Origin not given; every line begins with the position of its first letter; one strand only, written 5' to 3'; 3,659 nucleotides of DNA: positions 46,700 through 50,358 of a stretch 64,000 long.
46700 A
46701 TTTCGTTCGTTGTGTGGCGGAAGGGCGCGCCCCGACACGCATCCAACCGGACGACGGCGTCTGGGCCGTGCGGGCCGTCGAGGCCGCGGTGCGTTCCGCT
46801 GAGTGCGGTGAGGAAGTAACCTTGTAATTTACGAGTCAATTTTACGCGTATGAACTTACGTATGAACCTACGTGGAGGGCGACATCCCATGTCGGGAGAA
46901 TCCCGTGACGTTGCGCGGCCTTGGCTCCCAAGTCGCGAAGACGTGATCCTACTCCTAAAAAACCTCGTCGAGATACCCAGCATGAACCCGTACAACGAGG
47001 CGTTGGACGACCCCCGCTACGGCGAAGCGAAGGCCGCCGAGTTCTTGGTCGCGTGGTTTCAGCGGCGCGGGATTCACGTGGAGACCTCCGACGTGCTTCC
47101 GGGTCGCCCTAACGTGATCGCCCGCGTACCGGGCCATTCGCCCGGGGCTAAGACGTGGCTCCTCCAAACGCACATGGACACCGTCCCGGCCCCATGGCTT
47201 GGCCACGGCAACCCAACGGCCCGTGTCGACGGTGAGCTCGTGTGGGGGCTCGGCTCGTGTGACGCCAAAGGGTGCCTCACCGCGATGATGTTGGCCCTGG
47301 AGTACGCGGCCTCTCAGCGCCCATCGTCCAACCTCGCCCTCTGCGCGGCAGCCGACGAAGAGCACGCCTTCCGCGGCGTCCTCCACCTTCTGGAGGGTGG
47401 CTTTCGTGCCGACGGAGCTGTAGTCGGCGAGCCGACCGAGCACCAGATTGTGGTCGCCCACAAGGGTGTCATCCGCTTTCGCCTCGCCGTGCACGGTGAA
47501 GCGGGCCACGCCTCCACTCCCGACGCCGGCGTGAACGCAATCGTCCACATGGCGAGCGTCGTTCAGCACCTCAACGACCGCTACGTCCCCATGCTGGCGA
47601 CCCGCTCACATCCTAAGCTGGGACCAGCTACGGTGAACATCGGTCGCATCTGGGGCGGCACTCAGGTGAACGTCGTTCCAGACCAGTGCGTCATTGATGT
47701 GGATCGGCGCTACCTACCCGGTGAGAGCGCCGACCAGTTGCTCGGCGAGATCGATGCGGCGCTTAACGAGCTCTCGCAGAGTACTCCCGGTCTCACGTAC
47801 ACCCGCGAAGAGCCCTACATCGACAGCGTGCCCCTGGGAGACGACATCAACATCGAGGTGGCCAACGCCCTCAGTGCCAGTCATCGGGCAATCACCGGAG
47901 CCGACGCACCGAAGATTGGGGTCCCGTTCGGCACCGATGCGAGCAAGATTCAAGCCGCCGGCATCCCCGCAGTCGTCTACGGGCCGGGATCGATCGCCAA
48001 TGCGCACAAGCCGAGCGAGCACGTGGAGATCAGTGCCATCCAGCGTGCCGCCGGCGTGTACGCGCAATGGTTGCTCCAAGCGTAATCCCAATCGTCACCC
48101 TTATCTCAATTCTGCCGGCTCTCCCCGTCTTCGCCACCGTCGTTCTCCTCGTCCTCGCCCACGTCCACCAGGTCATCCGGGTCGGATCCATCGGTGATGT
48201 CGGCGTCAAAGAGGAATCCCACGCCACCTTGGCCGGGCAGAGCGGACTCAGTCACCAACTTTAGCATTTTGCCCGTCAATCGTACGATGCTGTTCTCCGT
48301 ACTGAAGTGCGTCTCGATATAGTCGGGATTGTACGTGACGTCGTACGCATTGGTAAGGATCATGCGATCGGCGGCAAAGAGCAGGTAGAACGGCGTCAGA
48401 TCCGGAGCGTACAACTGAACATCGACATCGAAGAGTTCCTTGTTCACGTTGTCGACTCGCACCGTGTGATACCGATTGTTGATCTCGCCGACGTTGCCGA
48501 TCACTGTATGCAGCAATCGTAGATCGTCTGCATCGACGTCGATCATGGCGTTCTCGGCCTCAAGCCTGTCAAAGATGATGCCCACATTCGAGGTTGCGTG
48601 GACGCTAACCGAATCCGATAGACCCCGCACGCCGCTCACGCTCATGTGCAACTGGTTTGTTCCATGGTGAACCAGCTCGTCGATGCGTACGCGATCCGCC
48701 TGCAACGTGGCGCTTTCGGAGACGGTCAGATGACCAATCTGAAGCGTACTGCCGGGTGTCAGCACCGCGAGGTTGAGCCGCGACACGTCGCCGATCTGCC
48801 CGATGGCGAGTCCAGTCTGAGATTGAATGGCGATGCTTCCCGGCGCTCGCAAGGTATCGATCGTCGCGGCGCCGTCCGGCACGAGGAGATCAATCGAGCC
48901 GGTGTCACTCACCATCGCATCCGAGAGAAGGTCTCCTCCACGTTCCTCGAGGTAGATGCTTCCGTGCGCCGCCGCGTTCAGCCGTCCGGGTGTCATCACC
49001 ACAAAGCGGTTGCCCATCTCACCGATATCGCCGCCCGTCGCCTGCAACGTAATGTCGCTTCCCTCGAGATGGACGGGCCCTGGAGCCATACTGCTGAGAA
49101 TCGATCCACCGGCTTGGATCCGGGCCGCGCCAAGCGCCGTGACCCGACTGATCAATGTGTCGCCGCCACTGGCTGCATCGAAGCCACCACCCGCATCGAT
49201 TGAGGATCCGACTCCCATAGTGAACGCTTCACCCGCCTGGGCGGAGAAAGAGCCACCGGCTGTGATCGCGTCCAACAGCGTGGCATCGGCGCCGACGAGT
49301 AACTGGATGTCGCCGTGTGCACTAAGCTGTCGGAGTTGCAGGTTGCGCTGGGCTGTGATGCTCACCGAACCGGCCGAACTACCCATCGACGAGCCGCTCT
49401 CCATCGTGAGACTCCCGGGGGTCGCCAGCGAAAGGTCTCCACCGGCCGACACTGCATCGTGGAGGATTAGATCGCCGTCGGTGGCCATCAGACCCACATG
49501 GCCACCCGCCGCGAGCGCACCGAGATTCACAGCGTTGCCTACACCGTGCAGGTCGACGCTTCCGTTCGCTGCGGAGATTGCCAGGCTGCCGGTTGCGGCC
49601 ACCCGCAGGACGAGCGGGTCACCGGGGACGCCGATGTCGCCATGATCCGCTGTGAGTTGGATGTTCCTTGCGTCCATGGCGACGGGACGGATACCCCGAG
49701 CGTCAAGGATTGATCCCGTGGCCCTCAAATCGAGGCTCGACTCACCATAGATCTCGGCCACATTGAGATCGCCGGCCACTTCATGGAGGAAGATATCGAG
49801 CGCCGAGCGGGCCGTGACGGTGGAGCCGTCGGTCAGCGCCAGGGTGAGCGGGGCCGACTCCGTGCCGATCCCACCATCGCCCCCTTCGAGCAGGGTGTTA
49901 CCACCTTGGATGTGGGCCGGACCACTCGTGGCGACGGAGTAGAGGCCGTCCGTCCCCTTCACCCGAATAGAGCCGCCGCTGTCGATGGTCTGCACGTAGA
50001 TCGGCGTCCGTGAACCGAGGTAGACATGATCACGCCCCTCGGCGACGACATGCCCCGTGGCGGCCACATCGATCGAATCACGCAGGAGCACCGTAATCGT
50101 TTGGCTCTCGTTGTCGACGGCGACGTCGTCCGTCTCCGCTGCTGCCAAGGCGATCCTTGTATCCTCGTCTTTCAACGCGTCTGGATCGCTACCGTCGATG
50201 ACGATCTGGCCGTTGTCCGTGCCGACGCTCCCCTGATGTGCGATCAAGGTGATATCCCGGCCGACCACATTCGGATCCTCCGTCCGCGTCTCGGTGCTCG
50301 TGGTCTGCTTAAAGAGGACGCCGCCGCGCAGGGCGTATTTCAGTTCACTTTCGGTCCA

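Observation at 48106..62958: A 14.85-kb gene encodes a 4,950-aa TpsA-like exoprotein, with no TpsB partner gene adjacent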

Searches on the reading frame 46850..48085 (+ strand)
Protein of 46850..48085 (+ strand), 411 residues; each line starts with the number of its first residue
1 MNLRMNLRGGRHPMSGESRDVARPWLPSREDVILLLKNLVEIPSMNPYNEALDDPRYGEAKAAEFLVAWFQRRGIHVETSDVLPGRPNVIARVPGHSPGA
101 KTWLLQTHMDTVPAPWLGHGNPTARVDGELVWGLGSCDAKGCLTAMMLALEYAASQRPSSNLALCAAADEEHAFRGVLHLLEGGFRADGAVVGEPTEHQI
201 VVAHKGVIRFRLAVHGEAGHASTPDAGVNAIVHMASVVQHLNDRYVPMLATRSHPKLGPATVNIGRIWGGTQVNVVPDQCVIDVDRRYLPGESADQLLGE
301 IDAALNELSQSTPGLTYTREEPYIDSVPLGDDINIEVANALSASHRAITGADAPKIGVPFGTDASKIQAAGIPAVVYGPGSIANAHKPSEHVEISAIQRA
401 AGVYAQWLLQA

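Call 7: search_protein_families(library=pfam, proteins=[window:46850-48082:+], max_evalue=0.01)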
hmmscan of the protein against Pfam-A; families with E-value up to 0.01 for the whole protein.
window:46850-48082:+ (411 aa): 3 families
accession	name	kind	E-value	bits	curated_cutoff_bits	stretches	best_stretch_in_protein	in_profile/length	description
PF01546.33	Peptidase_M20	-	1.6e-25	90.7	24.6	1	104-409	1-205/206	Peptidase family M20/M25/M40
PF07687.19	M20_dimer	-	2.9e-25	88.7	21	1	202-309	1-103/107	Peptidase dimerisation domain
PF04389.22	Peptidase_M28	-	2.9e-05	24.3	21.3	1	88-179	1-75/193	Peptidase family M28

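Call 18: find_encoding_contigs(protein=window:46850-48085:+, flank=10000, max_places=4)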
Protein window:46850-48085:+ (411 aa): no gene with exactly this product is on record in the collection.

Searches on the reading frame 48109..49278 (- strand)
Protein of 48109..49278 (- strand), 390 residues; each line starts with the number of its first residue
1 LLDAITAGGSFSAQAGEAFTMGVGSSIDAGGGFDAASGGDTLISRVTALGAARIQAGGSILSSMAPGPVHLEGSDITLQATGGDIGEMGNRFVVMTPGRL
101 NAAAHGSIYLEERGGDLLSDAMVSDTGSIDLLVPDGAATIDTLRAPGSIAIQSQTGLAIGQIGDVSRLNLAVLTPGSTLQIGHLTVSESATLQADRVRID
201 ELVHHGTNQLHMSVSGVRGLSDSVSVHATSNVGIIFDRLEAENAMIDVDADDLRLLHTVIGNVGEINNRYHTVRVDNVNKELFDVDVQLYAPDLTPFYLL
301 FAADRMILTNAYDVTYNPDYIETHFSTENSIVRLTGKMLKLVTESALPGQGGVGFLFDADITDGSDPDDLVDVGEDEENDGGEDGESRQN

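Call 59: find_related_loci(query=A3, collection=metagenome_contigs, flank=10000)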
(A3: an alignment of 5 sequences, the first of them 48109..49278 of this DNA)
Query A3 (390 aa) in metagenome_contigs; peptide patterns used: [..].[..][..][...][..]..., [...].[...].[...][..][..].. (x = any residue, [..] = any of these).
189 stretches matched a pattern; 5 encode a relative of the query (tblastn E <= 1e-3); 5 distinct loci.
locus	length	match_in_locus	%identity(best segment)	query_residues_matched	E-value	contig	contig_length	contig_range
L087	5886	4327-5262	43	30-342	4e-70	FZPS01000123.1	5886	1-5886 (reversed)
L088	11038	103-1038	43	30-342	1e-69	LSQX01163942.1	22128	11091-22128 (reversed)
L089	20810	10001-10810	40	70-338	2e-52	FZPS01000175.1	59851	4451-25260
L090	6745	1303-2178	36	51-342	2e-41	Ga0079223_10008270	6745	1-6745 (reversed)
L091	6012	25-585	40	166-355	2e-39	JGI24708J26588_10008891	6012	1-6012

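Call 74: predict_structure(alignment_id=A2)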
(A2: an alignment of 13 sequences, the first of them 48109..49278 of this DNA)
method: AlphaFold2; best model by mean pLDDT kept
length: 390 residues; sequences in the alignment: 13
mean_pLDDT: 75.7   pTM: 0.73
mean pLDDT of the five models: 75.7, 72.6, 72.4, 71.8, 69.1
residues with pLDDT >= 90: 202; 70-90: 67; 50-70: 19; < 50: 102
segments of 3 or more residues with pLDDT < 50: 1-20, 22-24, 315-390
pLDDT, mean of each block of 10 residues (from residue 1): 29 41 48 59 80 87 72 90 91 93 97 96 98 97 98 98 98 98 98 99 97 97 98 97 98 95 94 88 81 88 79 51 34 35 30 28 31 32 35
secondary structure, 60 per line:
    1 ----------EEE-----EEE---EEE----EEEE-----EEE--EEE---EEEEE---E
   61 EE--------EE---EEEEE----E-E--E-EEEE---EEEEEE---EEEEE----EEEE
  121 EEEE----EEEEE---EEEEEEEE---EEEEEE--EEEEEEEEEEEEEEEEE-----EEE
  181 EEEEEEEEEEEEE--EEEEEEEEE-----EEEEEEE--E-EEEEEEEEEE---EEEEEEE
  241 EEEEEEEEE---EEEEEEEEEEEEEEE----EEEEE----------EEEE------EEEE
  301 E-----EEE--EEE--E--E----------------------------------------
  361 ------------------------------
elements in order: E11-13 E19-21 E25-27 E32-35 E41-43 E46-48 E52-56 E60-62 E76-80 E92-95 E99-104 E108-112 E117-124 E129-133 E137-144 E148-153 E156-172 E178-193 E196-204 E210-216 E221-230 E234-249 E253-267 E272-276 E287-290 E297-301 E307-309 E312-314

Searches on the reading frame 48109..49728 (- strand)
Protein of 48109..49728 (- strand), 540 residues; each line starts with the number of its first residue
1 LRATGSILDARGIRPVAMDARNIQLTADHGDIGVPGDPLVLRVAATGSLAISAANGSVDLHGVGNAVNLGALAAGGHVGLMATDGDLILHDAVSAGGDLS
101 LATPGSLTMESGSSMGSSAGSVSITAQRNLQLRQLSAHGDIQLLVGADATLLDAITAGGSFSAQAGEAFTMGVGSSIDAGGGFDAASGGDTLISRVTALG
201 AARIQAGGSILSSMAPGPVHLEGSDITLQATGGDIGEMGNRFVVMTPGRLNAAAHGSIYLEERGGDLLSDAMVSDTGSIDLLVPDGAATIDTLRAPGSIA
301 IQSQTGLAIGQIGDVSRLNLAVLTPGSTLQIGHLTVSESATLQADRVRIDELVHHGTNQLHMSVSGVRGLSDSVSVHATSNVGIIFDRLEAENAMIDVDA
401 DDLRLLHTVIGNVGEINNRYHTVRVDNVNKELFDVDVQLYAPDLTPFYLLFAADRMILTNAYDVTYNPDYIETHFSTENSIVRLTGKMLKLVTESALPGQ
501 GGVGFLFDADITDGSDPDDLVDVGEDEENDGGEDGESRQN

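Call 24: search_protein_families(library=pfam, proteins=[window:48109-49728:-], max_evalue=1)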
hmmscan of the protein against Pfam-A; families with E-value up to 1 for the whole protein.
window:48109-49728:- (540 aa): 0 families

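Call 40: search_protein_families(library=ncbifam, proteins=[window:48109-49728:-], max_evalue=0.1)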
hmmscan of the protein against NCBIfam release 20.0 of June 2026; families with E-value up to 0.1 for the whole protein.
window:48109-49728:- (540 aa): 0 families

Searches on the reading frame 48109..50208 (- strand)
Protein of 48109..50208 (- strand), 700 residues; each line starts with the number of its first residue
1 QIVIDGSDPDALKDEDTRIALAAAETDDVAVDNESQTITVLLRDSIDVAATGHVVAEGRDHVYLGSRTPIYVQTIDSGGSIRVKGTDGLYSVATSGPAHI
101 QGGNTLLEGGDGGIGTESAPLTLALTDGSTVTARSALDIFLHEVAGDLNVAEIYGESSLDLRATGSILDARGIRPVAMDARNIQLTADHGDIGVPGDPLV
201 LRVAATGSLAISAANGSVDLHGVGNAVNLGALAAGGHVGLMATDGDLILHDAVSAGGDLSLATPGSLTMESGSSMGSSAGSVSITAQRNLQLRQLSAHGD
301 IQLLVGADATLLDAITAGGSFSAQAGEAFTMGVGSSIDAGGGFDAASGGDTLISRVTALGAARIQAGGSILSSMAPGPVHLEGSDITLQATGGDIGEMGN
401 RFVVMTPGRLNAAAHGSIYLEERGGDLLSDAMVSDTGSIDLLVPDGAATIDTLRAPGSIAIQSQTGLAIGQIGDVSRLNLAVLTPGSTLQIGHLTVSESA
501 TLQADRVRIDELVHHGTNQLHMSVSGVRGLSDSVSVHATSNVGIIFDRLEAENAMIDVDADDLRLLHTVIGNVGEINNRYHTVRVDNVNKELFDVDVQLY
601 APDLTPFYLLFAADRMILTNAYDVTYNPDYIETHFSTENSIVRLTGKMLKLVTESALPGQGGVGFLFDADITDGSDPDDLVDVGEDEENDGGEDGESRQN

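Call 47: find_homologous_proteins(query=window:48109-50208:-, max_evalue=0.001)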
Query window:48109-50208:- (700 aa): 4 proteins with E <= 0.001 among 8000 candidates.
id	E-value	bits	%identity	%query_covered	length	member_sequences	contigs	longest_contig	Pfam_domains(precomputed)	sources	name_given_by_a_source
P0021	9.8e-56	208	52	34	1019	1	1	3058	-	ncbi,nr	ncbi:MAG: hypothetical protein GXX08_03845, partial [Firmicutes bacterium]|nr:hypothetical protein [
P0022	6.9e-27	113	28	68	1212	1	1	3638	-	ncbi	ncbi:MAG: hypothetical protein ACKVQA_18325, partial [Burkholderiales bacterium]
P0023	1.6e-13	69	32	45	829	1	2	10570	-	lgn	-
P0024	3.4e-13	68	32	47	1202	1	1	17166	-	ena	-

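Call 48: find_encoding_contigs(protein=P0024, flank=10000, max_places=3)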
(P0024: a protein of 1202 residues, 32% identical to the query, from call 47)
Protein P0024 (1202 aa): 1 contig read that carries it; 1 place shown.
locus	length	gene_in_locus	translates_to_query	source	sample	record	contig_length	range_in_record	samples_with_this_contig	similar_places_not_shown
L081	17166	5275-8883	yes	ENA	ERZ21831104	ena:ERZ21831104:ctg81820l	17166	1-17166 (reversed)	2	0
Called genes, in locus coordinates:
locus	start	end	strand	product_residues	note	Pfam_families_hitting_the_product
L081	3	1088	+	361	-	?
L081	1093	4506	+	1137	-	-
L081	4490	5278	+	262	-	-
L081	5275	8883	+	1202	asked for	-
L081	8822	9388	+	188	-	-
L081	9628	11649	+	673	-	PF24435:RRM_NFXL1 (faint), PF01839:FG-GAP (faint), PF13517:FG-GAP_3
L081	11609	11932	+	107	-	PF01839:FG-GAP (faint), PF13517:FG-GAP_3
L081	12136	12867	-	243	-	PF00501:AMP-binding, PF23562:AMP-binding_C_3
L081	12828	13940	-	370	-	PF00501:AMP-binding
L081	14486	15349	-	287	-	PF02596:DUF169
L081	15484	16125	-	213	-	-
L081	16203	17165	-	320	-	?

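Call 49: find_encoding_contigs(protein=P0023, flank=10000, max_places=3)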
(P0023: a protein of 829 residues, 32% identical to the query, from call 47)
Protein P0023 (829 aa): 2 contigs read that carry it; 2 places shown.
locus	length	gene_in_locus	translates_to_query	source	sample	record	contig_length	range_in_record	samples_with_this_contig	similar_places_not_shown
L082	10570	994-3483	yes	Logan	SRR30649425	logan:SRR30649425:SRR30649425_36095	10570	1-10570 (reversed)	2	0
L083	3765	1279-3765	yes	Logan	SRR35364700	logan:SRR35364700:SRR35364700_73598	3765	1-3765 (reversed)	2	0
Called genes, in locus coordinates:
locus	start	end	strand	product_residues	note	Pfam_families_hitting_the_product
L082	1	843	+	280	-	?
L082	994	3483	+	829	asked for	-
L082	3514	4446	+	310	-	-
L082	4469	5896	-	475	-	PF07244:POTRA (faint), PF08479:POTRA_2, PF03865:ShlB, PF01103:Omp85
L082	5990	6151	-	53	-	-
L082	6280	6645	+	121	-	-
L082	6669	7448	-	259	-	PF00106:adh_short, PF08659:KR, PF13561:adh_short_C2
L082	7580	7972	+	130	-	PF02627:CMD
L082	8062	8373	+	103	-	-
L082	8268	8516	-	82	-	-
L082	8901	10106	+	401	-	PF00291:PALP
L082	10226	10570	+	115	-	?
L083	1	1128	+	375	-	?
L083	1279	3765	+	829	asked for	?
